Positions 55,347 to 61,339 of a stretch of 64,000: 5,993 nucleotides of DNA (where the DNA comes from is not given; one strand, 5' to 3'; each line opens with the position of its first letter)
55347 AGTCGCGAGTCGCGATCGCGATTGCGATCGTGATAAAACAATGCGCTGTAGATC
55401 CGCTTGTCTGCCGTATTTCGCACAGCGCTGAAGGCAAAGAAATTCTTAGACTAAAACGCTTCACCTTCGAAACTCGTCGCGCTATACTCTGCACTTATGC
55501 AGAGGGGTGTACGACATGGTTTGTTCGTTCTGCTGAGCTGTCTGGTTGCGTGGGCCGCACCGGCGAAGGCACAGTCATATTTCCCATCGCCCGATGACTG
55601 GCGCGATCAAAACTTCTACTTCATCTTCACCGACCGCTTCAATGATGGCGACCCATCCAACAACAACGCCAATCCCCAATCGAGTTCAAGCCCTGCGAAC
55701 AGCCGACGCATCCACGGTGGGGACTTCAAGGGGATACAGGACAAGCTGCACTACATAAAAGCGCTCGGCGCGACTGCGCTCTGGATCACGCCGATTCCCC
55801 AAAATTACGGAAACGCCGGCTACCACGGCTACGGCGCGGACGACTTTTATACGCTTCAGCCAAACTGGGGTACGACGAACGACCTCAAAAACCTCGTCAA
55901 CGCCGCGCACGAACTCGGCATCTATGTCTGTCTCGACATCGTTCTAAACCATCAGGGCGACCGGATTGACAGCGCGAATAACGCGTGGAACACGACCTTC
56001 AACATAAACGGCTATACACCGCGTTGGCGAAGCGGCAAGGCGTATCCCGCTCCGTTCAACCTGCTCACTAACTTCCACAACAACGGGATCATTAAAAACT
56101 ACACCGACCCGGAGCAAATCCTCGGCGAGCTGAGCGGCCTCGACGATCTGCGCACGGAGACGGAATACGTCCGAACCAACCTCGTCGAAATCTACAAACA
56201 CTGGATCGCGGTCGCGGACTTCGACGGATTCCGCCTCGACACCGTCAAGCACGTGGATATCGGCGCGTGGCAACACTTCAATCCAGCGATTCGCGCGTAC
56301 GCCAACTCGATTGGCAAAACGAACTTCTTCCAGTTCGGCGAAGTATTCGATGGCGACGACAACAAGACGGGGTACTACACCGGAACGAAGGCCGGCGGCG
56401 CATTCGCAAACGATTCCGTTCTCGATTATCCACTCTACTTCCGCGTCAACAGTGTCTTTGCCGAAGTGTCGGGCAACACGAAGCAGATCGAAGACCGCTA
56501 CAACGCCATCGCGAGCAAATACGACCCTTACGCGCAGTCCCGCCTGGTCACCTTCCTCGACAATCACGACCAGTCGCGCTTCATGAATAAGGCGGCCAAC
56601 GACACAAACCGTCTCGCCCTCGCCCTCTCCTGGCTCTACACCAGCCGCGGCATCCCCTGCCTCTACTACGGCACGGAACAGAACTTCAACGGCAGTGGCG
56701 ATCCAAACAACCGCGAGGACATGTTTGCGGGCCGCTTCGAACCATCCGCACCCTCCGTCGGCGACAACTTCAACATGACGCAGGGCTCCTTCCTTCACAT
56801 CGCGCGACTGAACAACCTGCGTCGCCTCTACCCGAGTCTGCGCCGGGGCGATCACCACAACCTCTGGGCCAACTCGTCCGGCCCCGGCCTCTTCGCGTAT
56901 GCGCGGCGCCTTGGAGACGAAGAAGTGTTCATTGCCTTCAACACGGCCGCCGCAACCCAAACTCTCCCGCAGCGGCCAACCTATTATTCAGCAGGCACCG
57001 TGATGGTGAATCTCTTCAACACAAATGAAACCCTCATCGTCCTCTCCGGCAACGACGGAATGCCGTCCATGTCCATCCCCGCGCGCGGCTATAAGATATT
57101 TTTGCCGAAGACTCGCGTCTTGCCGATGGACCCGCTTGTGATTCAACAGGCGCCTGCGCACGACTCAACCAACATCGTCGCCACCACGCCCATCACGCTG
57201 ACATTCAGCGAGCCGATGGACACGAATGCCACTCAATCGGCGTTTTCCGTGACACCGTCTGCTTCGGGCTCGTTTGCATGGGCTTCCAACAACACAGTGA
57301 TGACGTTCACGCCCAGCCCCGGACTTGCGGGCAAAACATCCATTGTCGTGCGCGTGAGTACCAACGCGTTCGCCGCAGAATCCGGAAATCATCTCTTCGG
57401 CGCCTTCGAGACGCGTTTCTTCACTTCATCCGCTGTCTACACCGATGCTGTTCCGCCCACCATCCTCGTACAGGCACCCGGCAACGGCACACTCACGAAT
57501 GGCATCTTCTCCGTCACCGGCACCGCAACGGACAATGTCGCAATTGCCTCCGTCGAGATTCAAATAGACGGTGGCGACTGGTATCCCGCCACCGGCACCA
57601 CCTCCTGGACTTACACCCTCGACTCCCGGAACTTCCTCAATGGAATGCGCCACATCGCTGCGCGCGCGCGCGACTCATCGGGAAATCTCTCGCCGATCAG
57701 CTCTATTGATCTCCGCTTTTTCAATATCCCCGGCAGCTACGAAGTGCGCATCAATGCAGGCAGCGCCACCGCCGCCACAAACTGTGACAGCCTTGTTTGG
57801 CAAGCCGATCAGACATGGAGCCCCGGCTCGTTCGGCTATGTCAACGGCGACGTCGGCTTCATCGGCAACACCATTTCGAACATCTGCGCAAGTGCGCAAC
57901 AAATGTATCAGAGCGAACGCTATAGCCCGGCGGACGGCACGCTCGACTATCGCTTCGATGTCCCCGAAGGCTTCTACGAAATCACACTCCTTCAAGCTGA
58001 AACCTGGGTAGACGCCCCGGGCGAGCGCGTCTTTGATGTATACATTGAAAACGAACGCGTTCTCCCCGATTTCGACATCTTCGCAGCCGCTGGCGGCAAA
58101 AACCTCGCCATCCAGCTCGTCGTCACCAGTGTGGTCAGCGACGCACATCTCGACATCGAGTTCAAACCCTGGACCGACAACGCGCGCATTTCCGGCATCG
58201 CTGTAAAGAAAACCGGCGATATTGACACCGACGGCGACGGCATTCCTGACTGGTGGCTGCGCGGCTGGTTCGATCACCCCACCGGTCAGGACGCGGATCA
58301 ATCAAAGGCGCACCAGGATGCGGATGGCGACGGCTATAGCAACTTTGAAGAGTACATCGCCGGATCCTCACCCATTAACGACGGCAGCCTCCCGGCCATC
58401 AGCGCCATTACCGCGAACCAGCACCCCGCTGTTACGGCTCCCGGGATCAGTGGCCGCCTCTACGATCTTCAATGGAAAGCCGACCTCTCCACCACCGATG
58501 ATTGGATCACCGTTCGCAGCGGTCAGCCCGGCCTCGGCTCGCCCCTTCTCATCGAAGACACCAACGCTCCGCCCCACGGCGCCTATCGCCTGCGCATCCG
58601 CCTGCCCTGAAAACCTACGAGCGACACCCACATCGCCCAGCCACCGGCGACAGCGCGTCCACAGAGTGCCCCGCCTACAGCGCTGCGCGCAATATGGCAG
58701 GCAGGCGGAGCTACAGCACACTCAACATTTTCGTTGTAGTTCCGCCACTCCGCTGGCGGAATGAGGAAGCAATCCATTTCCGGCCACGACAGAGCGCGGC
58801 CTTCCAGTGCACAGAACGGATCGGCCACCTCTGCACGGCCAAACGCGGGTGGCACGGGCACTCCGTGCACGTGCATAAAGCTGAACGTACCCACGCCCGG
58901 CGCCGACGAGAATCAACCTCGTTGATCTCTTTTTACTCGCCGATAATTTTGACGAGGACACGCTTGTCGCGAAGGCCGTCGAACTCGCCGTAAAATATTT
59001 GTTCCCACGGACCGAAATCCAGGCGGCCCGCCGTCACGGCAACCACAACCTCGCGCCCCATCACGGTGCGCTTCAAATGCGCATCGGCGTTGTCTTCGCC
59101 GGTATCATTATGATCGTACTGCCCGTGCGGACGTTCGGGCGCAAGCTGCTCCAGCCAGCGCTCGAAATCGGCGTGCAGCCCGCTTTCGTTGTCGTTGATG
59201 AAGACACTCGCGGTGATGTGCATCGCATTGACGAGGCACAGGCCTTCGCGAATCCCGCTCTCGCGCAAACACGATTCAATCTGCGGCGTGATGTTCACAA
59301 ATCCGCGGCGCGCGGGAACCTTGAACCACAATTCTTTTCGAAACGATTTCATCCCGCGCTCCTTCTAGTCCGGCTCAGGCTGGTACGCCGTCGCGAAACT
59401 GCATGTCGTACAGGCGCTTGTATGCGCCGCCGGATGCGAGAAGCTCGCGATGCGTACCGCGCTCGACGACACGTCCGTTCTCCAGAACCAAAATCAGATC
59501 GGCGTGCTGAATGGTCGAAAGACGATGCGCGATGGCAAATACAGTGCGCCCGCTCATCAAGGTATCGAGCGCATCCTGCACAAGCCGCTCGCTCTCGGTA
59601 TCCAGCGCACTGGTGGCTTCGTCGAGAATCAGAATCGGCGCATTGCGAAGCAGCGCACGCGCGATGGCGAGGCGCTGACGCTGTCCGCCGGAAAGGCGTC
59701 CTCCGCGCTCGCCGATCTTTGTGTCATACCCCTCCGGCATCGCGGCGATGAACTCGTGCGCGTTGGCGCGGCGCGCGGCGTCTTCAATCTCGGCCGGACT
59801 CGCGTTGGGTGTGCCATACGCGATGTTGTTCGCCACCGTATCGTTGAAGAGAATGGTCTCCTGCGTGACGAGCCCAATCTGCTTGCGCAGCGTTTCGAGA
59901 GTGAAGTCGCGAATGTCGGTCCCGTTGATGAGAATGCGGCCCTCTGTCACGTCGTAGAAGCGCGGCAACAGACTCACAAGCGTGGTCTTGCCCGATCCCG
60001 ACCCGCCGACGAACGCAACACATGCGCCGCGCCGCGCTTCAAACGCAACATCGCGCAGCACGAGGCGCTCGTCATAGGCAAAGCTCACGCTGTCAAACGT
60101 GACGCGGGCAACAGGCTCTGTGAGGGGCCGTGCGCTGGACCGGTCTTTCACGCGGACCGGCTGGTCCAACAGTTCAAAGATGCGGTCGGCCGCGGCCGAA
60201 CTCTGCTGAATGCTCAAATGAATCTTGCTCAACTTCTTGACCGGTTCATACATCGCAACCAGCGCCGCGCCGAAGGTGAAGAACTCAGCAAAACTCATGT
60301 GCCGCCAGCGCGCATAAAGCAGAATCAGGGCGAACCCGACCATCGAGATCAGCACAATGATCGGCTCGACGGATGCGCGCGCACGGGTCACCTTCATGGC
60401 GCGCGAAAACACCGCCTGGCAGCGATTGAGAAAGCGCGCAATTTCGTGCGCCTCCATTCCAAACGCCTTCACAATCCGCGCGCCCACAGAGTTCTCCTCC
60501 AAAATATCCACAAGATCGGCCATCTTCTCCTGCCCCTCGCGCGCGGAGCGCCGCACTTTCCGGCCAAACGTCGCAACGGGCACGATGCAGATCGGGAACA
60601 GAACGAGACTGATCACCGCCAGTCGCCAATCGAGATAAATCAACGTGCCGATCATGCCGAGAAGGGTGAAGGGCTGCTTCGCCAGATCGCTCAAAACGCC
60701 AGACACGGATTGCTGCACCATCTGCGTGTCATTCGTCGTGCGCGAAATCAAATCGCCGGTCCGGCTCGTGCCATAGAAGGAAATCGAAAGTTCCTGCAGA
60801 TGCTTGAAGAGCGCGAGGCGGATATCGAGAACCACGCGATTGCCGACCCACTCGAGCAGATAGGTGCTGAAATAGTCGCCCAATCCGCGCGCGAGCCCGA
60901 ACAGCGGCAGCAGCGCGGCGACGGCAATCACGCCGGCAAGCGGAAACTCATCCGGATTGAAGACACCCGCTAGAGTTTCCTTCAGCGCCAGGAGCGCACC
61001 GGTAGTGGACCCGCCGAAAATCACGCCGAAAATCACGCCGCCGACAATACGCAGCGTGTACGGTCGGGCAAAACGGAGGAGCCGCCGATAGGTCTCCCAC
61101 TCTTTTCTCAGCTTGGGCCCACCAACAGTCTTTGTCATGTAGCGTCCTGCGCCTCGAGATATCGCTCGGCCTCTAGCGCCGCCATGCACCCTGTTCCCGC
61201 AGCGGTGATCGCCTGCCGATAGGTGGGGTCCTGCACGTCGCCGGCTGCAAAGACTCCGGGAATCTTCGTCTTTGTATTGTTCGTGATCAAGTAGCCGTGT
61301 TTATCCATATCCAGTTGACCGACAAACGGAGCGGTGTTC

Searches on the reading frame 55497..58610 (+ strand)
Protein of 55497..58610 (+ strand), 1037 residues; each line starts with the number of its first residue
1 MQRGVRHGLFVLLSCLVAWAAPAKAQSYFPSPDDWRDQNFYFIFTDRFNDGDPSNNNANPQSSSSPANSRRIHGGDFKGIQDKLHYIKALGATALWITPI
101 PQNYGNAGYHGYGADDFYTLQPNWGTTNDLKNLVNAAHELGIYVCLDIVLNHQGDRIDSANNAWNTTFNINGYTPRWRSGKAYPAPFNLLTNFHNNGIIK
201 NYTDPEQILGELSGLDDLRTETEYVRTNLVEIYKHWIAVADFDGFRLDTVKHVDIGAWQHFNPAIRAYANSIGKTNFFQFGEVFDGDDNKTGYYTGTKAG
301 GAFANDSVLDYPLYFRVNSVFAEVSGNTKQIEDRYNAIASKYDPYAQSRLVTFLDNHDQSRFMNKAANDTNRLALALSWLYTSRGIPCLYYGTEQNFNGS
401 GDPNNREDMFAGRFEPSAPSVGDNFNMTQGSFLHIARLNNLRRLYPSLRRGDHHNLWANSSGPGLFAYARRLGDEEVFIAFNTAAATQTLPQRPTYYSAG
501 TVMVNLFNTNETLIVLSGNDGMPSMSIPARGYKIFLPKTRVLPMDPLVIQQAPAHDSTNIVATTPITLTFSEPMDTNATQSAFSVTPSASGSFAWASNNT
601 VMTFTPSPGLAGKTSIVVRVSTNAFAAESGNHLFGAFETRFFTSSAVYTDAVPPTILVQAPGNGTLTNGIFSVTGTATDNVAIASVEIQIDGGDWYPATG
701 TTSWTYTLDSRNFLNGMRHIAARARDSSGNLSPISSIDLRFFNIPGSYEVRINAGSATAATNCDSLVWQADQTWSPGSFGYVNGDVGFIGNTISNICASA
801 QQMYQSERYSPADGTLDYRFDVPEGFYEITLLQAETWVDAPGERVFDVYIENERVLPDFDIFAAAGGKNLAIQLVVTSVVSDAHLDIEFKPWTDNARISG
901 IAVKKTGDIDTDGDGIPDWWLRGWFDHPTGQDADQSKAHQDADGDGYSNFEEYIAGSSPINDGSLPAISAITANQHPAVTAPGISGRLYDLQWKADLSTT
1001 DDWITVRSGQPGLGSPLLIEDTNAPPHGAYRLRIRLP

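Call 11: search_protein_families(library=pfam, proteins=[window:55497-58610:+], max_evalue=0.00001)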
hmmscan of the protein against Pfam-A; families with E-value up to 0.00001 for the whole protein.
window:55497-58610:+ (1037 aa): 4 families
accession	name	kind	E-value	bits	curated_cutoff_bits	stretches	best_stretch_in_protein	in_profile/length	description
PF00128.31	Alpha-amylase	-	4.7e-62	211.1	22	1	42-399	1-358/446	Alpha amylase, catalytic domain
PF11721.14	Malectin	-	3.4e-22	79.6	23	1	750-892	3-142/163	Malectin domain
PF13205.12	Big_5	-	9.4e-11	42.8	23.6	1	546-642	5-104/105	Bacterial Ig-like domain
PF17957.7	Big_7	-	7.4e-09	36.6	24.1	1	654-718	1-66/70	Bacterial Ig domain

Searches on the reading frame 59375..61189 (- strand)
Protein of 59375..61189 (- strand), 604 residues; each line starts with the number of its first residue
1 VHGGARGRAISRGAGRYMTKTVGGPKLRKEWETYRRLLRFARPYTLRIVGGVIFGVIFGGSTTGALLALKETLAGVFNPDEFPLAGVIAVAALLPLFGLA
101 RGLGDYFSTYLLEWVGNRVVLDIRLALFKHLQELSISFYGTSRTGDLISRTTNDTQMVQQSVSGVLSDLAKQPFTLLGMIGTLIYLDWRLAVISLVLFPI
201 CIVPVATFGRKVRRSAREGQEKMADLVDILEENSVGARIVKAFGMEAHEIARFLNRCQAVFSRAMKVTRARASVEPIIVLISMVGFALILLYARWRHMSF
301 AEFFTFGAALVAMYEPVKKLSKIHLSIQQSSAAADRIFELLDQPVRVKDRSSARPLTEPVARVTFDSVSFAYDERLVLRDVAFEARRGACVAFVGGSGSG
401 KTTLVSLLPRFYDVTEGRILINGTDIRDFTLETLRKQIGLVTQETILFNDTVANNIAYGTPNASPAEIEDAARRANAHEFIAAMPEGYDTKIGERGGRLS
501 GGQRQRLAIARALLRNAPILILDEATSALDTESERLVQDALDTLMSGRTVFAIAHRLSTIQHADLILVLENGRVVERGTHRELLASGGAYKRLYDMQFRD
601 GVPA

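Call 11: search_protein_families(library=pfam, proteins=[window:59375-61189:-], max_evalue=0.00001)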
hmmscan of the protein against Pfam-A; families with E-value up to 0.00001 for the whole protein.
window:59375-61189:- (604 aa): 3 families
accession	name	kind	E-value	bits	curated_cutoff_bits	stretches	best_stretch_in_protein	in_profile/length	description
PF00664.28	ABC_membrane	-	3.3e-40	138.9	28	1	81-303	37-260/274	ABC transporter transmembrane region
PF00005.33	ABC_tran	-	3.6e-33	115.5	25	1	378-527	1-137/137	ABC transporter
PF02463.25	SMC_N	-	2e-06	27.8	40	0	417-566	109-208/220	RecF/RecN/SMC N terminal domain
